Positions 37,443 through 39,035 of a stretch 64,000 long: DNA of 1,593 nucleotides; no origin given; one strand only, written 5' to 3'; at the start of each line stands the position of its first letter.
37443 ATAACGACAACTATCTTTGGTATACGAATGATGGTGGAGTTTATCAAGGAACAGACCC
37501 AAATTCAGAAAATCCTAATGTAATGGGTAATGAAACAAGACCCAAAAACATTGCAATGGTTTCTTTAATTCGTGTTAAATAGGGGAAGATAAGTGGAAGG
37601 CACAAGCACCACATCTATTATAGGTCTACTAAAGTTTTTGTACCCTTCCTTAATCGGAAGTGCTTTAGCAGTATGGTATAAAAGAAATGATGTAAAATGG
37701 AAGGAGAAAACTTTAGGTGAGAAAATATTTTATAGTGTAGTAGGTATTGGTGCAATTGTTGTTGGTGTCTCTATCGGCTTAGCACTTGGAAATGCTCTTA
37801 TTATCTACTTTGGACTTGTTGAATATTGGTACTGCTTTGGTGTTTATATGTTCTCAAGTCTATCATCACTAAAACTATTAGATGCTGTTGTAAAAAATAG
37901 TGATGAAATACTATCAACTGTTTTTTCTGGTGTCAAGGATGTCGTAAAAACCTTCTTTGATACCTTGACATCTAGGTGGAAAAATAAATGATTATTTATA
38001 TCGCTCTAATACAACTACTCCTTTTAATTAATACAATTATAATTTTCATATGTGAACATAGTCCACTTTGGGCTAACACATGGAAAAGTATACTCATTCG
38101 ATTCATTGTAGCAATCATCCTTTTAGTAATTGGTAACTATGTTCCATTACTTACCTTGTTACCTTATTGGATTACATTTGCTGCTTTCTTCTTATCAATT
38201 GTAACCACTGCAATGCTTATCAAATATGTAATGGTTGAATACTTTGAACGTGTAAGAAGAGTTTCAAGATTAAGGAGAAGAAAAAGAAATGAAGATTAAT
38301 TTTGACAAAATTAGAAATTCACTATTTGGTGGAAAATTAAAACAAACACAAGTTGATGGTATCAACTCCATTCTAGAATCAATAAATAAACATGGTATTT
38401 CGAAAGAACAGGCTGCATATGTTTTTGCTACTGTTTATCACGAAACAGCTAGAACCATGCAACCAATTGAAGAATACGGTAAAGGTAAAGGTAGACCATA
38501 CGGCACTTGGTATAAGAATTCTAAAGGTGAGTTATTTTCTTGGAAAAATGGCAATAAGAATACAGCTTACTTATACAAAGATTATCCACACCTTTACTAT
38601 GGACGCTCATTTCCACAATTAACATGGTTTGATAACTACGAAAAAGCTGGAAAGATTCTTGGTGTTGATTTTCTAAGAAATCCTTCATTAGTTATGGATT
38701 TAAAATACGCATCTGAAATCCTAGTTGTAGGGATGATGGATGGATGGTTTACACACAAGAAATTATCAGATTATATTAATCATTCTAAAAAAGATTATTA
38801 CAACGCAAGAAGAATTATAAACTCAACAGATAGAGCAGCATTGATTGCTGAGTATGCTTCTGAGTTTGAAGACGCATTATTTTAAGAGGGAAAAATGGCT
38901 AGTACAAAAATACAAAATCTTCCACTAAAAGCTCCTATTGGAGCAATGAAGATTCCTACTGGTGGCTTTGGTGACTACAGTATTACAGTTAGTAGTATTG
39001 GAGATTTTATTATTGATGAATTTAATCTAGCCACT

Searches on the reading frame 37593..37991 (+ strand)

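Call 10: search_protein_families(library=pfam, proteins=[window:37593-37991:+], max_evalue=0.01)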
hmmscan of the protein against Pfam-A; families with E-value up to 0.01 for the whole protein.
window:37593-37991:+ (132 aa): 0 families

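Call 11: search_protein_families(library=phrogs, proteins=[window:37593-37991:+], max_evalue=0.001)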
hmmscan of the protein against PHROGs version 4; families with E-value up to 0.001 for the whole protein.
window:37593-37991:+ (132 aa): 2 families
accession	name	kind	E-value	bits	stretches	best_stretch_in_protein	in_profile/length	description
phrog_30794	-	unknown function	4.8e-17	63.4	1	7-118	5-116/134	-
phrog_34346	-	unknown function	0.00023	22.7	1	1-123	2-125/128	-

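Call 69: search_protein_families(library=ncbifam, proteins=[window:37593-37991:+], max_evalue=0.1)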
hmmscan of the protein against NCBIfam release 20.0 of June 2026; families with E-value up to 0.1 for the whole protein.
window:37593-37991:+ (132 aa): 0 families

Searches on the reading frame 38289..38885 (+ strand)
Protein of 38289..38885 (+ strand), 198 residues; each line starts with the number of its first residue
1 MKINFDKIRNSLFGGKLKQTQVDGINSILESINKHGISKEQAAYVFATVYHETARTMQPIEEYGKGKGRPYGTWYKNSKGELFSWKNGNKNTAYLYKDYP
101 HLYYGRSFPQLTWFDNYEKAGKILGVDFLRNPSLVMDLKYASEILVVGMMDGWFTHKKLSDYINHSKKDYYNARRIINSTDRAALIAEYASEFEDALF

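Call 10: search_protein_families(library=pfam, proteins=[window:38289-38885:+], max_evalue=0.01)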
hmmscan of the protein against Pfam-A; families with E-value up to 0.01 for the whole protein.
window:38289-38885:+ (198 aa): 1 family
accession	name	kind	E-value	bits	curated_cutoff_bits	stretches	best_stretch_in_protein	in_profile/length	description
PF00182.24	Glyco_hydro_19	-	2.3e-06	28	25.5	1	39-136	51-140/232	Chitinase class I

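Call 11: search_protein_families(library=phrogs, proteins=[window:38289-38885:+], max_evalue=0.001)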
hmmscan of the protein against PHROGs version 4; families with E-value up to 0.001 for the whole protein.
window:38289-38885:+ (198 aa): 3 families
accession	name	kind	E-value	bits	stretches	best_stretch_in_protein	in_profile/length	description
phrog_181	-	lysis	2.1e-30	107.3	1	4-195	336-529/769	endolysin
phrog_29753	-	unknown function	3e-21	77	1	102-193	276-370/374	-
phrog_26317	-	unknown function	0.00033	21.6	1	101-142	27-68/119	-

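Call 69: search_protein_families(library=ncbifam, proteins=[window:38289-38885:+], max_evalue=0.1)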
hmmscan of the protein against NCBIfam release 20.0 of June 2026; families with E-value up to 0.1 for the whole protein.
window:38289-38885:+ (198 aa): 1 family
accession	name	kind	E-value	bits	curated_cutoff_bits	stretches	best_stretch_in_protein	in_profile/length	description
NF052593.1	NPN_racem_MAR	equivalog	0.073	11.6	500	0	25-56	78-109/415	nickel-dependent malate racemase, LarAH6 family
